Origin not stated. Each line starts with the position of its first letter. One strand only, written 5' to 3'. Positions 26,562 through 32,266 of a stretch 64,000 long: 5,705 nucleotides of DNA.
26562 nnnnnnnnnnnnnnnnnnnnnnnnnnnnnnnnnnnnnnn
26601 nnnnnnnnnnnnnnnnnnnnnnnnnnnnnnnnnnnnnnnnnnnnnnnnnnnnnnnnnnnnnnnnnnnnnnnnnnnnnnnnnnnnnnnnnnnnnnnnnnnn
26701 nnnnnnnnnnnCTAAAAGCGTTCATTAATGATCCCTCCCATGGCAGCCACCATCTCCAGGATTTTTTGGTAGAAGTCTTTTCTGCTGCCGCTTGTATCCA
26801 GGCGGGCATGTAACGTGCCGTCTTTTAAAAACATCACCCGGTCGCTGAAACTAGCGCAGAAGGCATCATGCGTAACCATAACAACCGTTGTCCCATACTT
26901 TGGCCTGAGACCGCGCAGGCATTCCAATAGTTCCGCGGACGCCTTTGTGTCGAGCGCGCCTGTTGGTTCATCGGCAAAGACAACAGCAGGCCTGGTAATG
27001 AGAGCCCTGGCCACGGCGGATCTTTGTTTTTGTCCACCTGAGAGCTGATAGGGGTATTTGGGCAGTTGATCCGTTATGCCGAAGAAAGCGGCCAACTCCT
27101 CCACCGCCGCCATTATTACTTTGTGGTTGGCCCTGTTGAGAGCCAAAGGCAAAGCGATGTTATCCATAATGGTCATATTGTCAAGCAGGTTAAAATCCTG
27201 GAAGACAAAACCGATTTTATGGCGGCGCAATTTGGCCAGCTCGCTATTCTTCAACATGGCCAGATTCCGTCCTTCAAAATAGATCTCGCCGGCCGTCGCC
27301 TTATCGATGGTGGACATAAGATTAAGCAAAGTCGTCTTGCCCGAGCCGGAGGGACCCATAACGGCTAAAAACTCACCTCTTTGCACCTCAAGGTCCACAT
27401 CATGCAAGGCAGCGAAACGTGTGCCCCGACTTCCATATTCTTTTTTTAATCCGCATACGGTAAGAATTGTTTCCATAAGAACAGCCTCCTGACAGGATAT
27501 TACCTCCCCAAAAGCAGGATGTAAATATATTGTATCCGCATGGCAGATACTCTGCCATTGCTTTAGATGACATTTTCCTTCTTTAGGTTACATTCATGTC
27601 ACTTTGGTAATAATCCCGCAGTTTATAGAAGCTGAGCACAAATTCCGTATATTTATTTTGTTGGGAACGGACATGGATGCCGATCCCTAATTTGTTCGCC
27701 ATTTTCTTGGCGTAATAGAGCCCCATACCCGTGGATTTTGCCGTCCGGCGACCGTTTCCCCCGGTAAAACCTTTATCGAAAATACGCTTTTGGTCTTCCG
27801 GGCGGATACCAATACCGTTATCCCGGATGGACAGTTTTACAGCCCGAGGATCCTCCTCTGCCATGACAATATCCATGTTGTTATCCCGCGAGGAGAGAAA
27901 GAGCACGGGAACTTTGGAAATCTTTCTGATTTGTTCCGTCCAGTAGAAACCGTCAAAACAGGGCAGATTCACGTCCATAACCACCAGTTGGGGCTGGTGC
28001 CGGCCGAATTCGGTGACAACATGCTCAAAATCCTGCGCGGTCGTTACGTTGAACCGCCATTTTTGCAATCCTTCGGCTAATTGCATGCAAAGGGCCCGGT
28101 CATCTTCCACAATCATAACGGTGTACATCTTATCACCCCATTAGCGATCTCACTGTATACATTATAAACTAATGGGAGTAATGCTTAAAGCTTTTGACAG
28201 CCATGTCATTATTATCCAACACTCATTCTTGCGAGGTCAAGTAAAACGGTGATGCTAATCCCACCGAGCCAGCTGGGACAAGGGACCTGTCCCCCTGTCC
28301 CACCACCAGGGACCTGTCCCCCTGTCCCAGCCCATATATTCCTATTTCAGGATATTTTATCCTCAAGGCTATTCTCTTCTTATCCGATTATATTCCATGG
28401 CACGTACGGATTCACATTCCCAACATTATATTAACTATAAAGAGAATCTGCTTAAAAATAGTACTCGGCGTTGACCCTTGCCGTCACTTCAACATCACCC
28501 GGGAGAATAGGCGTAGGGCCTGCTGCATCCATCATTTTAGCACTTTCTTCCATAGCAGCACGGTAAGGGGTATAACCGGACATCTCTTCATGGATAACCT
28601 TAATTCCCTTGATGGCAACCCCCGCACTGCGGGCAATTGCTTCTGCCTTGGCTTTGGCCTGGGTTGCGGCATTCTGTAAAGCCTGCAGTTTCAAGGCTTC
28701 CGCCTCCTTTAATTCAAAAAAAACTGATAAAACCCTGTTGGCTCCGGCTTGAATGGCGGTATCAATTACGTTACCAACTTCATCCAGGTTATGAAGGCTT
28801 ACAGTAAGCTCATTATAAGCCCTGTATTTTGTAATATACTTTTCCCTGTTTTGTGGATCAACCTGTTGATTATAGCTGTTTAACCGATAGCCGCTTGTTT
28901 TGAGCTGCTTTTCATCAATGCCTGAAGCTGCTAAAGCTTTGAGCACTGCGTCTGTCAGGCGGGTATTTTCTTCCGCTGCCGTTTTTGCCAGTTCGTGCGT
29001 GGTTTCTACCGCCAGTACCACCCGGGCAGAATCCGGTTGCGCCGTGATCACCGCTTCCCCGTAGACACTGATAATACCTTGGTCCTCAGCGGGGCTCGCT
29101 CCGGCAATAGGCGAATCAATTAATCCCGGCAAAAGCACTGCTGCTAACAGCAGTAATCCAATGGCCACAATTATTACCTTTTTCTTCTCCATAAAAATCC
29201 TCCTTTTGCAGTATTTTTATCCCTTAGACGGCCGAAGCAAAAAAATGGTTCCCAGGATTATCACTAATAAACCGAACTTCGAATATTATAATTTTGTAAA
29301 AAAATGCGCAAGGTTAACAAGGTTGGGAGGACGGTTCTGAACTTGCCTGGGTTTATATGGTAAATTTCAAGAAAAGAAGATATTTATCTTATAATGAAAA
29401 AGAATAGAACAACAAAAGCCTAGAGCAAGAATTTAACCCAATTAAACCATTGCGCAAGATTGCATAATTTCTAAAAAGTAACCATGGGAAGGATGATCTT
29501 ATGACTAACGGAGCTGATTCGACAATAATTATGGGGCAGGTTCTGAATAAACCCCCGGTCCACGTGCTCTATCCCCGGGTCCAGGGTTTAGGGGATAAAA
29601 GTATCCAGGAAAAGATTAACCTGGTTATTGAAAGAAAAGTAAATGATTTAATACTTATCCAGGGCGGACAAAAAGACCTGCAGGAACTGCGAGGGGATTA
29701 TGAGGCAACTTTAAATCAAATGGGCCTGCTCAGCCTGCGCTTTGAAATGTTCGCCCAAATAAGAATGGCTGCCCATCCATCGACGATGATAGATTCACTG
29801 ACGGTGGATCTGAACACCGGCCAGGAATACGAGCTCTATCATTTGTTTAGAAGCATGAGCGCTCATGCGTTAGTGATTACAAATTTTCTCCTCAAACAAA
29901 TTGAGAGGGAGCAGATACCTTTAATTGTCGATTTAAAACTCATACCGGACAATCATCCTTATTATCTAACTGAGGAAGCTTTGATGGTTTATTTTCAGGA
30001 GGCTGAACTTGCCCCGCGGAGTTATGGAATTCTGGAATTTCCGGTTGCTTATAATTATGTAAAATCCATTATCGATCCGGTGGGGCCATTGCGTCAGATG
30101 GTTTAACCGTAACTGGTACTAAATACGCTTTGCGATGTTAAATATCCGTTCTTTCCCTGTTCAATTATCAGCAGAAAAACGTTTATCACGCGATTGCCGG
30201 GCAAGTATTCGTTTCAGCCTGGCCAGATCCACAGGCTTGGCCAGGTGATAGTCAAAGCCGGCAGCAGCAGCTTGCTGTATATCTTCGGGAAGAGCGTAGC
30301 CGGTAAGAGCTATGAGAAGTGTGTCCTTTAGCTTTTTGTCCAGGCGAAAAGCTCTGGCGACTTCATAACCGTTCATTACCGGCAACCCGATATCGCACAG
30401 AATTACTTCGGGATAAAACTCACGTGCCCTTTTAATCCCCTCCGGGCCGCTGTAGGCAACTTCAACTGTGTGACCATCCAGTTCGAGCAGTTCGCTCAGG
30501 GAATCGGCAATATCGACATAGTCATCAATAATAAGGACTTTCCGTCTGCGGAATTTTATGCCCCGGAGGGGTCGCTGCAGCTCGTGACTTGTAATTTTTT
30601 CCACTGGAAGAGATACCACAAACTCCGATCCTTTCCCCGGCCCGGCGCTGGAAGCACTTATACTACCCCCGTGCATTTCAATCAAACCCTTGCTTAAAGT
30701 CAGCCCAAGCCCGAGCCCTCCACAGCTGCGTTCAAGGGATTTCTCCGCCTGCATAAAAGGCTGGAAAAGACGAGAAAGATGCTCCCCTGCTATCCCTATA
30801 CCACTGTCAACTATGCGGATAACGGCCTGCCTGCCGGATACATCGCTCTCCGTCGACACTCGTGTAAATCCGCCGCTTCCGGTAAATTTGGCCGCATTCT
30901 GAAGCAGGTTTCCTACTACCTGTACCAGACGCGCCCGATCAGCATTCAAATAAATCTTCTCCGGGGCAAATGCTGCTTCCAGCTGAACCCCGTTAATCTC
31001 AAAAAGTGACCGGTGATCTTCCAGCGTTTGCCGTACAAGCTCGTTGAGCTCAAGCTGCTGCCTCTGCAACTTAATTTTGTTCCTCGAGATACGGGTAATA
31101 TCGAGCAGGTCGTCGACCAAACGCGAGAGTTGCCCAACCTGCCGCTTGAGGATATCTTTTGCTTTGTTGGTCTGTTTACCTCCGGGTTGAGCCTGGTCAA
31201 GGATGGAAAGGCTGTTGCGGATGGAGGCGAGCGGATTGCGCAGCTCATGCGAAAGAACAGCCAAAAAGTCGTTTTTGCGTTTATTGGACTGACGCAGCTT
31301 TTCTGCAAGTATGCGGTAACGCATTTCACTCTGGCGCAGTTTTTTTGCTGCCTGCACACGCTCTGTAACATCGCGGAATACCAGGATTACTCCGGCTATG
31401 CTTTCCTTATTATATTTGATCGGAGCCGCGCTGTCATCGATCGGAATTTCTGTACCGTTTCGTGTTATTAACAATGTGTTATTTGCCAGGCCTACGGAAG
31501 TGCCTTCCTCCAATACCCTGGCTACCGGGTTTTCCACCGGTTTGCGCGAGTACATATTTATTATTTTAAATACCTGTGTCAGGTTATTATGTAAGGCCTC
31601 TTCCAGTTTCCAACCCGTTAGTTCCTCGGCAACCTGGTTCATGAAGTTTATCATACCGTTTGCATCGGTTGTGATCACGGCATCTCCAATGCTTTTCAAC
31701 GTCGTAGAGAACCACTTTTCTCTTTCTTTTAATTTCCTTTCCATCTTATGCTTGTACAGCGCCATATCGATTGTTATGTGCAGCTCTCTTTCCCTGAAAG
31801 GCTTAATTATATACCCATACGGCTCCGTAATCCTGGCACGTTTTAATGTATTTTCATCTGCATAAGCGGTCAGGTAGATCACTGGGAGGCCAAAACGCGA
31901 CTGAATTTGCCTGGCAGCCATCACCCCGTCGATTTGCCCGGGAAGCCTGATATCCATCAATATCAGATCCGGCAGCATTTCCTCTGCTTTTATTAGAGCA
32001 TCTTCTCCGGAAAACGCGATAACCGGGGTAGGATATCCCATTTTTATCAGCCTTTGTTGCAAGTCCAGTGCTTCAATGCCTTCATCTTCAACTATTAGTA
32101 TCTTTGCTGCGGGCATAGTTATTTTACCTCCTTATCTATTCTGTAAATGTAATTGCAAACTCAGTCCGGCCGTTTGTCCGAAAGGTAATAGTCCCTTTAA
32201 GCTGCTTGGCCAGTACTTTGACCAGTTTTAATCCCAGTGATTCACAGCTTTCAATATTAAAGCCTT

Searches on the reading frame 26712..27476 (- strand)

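Call 4: search_protein_families(library=pfam, proteins=[window:26712-27476:-], max_evalue=0.001)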
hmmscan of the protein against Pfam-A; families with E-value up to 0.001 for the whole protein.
window:26712-27476:- (254 aa): 7 families
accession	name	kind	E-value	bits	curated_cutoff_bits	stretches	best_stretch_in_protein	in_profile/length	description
PF00005.33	ABC_tran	-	4.4e-33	115.2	25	1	24-172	1-136/137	ABC transporter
PF13304.12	AAA_21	-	7.5e-08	33.2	27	1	131-205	224-300/304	AAA domain, putative AbiEii toxin, Type IV TA system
PF13401.12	AAA_22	-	4.1e-05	24.3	27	0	34-57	5-28/130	AAA domain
PF13481.12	AAA_25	-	0.00018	21.7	27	0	32-53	31-53/195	AAA domain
PF13191.12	AAA_16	-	0.0003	21.7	32.6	1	17-63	5-52/167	AAA ATPase domain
PF02463.25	SMC_N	-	0.00058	19.8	40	0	34-203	24-199/220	RecF/RecN/SMC N terminal domain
PF13555.12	AAA_29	-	0.00077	19.6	27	0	25-55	13-43/61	P-loop containing region of AAA domain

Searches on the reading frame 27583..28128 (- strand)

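Call 41: search_protein_families(library=pfam, proteins=[window:27583-28128:-], max_evalue=0.00001)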
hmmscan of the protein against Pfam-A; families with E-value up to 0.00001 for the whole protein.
window:27583-28128:- (181 aa): 2 families
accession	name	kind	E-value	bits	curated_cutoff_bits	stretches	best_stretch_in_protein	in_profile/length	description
PF00072.30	Response_reg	-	2.8e-16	60.1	30.2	1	4-90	1-88/111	Response regulator receiver domain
PF02518.31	HATPase_c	-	1.5e-14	54.8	26.4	1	87-167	29-107/111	Histidine kinase-, DNA gyrase B-, and HSP90-like ATPase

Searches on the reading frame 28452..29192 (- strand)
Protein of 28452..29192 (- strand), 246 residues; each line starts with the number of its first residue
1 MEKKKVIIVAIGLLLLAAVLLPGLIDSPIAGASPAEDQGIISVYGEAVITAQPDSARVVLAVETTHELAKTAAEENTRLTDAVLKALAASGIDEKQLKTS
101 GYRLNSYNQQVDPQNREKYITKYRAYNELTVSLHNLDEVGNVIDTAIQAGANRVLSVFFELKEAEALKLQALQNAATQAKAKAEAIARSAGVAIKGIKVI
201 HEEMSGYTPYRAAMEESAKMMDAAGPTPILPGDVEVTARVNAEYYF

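Call 41: search_protein_families(library=pfam, proteins=[window:28452-29192:-], max_evalue=0.00001)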
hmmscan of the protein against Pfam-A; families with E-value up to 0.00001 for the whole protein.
window:28452-29192:- (246 aa): 1 family
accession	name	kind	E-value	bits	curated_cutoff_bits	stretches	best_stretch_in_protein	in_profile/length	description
PF04402.19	SIMPL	-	9.8e-49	166.8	25.2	1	41-244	1-205/205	Protein of unknown function (DUF541)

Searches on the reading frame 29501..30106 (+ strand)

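Call 41: search_protein_families(library=pfam, proteins=[window:29501-30106:+], max_evalue=0.00001)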
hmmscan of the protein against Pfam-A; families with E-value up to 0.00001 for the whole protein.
window:29501-30106:+ (201 aa): 1 family
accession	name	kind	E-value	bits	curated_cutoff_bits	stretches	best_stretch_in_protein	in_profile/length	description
PF11738.13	DUF3298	-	3.7e-06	28.2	24.1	1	115-184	3-83/84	Protein of unknown function (DUF3298)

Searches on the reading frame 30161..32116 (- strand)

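Call 41: search_protein_families(library=pfam, proteins=[window:30161-32116:-], max_evalue=0.00001)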
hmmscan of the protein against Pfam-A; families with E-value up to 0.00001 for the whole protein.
window:30161-32116:- (651 aa): 6 families
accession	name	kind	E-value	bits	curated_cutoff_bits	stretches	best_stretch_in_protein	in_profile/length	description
PF00072.30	Response_reg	-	6.5e-40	136.2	30.2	2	527-637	1-109/111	Response regulator receiver domain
PF02518.31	HATPase_c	-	6.3e-25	88.2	26.4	1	393-506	2-110/111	Histidine kinase-, DNA gyrase B-, and HSP90-like ATPase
PF00512.31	HisKA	-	3.3e-16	59.5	26.9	1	281-344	2-64/66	His Kinase A (phospho-acceptor) domain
PF00989.32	PAS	-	3.4e-13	50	22.6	1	138-250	5-113/113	PAS fold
PF13426.13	PAS_9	-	1.3e-12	48.3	27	1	145-252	2-103/103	PAS domain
PF08448.16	PAS_4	-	6.4e-10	39.7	23.1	1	140-254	1-109/110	PAS fold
